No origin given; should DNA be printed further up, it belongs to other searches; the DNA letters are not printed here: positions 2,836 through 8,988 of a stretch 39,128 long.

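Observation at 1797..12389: Ton/Tol-like motor operon without a TonB-dependent receptor: OM barrel, 1950-aa giant, 92-aa protein, ExbB, ExbD, ExbD, FHA-like/TonB_C transducer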

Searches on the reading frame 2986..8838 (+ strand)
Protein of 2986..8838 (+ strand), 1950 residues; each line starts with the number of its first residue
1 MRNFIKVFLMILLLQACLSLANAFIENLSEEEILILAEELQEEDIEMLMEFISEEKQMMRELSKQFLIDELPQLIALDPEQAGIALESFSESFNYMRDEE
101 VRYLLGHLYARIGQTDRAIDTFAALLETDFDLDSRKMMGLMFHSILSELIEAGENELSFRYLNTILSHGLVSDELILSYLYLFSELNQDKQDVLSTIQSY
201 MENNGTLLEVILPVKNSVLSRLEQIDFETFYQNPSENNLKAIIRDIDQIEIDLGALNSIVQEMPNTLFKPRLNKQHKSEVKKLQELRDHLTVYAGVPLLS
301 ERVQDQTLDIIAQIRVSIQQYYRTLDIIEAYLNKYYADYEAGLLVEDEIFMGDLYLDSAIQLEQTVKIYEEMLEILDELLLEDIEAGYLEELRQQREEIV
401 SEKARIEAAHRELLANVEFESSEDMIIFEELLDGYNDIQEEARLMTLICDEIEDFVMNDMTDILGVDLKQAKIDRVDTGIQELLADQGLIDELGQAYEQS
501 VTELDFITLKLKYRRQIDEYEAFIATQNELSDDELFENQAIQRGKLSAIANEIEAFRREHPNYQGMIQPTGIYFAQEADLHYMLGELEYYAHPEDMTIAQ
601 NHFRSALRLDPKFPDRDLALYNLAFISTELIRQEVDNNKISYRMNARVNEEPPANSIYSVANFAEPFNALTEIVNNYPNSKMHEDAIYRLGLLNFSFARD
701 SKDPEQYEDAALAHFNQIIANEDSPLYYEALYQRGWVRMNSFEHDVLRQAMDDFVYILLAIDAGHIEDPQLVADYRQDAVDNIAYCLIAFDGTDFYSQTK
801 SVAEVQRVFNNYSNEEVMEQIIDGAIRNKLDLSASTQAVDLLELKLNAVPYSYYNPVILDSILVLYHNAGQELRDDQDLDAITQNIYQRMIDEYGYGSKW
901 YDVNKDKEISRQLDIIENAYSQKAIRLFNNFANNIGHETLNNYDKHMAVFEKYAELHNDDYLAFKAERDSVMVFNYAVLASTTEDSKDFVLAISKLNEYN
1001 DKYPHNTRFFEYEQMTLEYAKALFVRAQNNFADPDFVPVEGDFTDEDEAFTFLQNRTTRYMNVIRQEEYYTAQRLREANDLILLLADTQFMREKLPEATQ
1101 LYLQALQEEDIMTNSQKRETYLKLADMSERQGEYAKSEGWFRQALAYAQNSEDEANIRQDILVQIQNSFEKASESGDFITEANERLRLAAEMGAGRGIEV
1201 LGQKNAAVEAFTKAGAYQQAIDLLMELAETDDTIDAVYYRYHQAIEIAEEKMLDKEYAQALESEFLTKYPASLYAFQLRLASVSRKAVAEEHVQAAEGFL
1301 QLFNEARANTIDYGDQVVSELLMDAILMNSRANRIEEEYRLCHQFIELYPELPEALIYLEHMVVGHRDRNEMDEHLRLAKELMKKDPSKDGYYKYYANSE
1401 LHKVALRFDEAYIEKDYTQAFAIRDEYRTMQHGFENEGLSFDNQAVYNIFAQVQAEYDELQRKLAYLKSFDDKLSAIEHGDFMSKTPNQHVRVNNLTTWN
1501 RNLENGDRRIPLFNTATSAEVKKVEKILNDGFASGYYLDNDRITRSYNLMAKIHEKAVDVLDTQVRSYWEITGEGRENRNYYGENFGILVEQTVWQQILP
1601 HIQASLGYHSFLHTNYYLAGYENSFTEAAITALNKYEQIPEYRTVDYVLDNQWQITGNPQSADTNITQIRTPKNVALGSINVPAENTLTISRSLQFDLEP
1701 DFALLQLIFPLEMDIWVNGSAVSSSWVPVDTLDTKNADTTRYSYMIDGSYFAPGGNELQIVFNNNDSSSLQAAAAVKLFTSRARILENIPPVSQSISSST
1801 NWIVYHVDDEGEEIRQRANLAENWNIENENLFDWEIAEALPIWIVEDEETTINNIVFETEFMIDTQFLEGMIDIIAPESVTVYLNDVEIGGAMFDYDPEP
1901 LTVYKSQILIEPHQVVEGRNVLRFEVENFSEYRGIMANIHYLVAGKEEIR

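Call 4: search_protein_families(library=pfam, proteins=[window:2986-8838:+], max_evalue=0.1)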
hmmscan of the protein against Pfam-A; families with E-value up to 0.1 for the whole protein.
window:2986-8838:+ (1950 aa): 10 families
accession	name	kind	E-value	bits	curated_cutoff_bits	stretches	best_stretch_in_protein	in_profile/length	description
PF13176.12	TPR_7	-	8.5e-06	25.9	27.9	1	104-135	4-35/36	Tetratricopeptide repeat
PF13181.12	TPR_8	-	1.2e-05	25.6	25.7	0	100-129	2-31/34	Tetratricopeptide repeat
PF07719.23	TPR_2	-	0.0001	22.6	27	0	1119-1150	2-33/34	Tetratricopeptide repeat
PF13428.12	TPR_14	-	0.0002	22.2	23.5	0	100-128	2-30/44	Tetratricopeptide repeat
PF00515.34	TPR_1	-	0.00055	20.1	27.8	0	101-122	3-24/34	Tetratricopeptide repeat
PF13432.12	TPR_16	-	0.00081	20.2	32.7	0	1084-1146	2-59/65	Tetratricopeptide repeat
PF14559.12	TPR_19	-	0.0018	19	25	1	98-131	24-57/68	Tetratricopeptide repeat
PF09986.15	DUF2225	-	0.018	15.2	21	0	90-128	156-194/214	Uncharacterized protein conserved in bacteria (DUF2225)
PF13424.12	TPR_12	-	0.032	14.8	30.1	1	1084-1149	8-76/77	Tetratricopeptide repeat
PF13431.12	TPR_17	-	0.071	13.9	24.4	0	98-119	12-33/34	Tetratricopeptide repeat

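Call 5: search_protein_families(library=ncbifam, proteins=[window:2986-8838:+], max_evalue=0.1)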
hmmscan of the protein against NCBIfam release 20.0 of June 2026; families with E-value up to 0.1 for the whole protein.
window:2986-8838:+ (1950 aa): 2 families
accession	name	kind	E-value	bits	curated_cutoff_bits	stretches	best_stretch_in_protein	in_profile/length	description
TIGR02795.1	tol_pal_ybgF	equivalog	5.9e-06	26.9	90.1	0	655-708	10-63/119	tol-pal system protein YbgF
NF011893.0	PRK15366.1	equivalog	0.0087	16.4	129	1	1209-1244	37-72/80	type III secretion system chaperone SsaE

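Call 9: find_homologous_proteins(query=window:2986-8838:+, max_evalue=0.00001)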
Query window:2986-8838:+ (1950 aa): 2 proteins with E <= 0.00001 among 8000 candidates.
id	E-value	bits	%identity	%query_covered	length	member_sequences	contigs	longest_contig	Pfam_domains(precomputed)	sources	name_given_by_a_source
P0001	0.0e+0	4310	100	100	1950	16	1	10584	PF13176.13,PF13181.13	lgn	-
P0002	0.0e+0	3451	78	100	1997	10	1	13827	-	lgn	-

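Call 10: find_encoding_contigs(protein=P0002, flank=10000, max_places=6)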
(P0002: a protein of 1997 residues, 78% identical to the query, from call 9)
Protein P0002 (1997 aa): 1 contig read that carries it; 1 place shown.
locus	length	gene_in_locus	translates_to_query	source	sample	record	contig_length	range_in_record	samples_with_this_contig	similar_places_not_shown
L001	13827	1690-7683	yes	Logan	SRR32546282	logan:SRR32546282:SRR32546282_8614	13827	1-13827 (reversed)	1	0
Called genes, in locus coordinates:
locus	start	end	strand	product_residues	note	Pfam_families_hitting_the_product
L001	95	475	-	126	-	PF08378:NERD (weak), PF02021:UPF0102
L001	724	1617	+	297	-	-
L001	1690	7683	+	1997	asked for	-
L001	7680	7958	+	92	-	-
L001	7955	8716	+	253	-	PF01618:MotA_ExbB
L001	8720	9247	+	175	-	PF02472:ExbD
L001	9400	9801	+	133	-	-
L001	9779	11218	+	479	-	-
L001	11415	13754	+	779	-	PF17764:PriA_3primeBD, PF00270:DEAD, PF04851:ResIII, PF18319:Zn_ribbon_PriA (weak), PF00271:Helicase_C, PF18074:PriA_C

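Call 43: search_solved_structures(query=A3, max_evalue=1)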
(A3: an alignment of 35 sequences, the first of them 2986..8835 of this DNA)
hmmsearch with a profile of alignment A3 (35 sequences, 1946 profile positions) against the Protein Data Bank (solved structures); distinct sequences matched with E-value up to 1: 42.
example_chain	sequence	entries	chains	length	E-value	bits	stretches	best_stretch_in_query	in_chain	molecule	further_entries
6g5s_A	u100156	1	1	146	3e-05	24.5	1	647-695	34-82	Cell division coordinator CpoB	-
5o09_1C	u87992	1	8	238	9.1e-05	22.9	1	1047-1176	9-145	Bacterial kinesin light chain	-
5o01_A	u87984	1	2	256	0.0001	22.7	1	1046-1176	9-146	BKLC (bacterial kinesin-light chain-like)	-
6vfj_B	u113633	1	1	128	0.00042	20.7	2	1076-1147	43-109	I53_dn5B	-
2kc7_A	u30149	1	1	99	0.0019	18.5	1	61-131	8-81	bfr218_protein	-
6pf2_A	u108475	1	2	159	0.0027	18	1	396-499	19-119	Myosin, heavy polypeptide 7, cardiac muscle, beta variant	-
6v8e_A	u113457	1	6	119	0.011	16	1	1076-1147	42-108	Designed protein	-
1w3b_A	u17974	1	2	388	0.012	15.9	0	1076-1144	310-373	UDP-N-ACETYLGLUCOSAMINE--PEPTIDE N-ACETYLGLUCOSAMINYLTRANSFERASE 110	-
6vl6_A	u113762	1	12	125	0.012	15.9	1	1074-1152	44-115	T33_dn2A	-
6eou_A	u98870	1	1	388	0.012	15.8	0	1076-1144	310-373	UDP-N-acetylglucosamine--peptide N-acetylglucosaminyltransferase 110 kDa subunit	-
5hrz_A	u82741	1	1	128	0.02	15.1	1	1074-1147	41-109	TPR domain protein 1na0C3_3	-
8glv_Lf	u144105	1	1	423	0.022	15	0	1062-1149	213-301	Subunit of axonemal inner dynein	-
5waq_A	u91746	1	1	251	0.026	14.8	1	581-701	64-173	Outer membrane protein assembly factor BamD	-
6vfi_B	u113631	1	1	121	0.032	14.5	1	568-615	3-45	O43_dn18B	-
8ur5_A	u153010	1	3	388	0.041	14.1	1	1076-1146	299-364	Trimer head HA,Hemagglutinin HA1 chain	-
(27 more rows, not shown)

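Call 70: find_homologous_proteins(query=A8, max_evalue=0.001)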
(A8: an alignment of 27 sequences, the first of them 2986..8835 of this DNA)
Query A8 (27 sequences) (1950 aa, profile of the alignment): 2 proteins with E <= 0.001 among 8000 candidates.
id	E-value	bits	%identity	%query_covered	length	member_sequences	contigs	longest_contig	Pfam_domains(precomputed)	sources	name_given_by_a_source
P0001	0.0e+0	2470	100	100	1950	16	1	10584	PF13176.13,PF13181.13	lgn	-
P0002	0.0e+0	2427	78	100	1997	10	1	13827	-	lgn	-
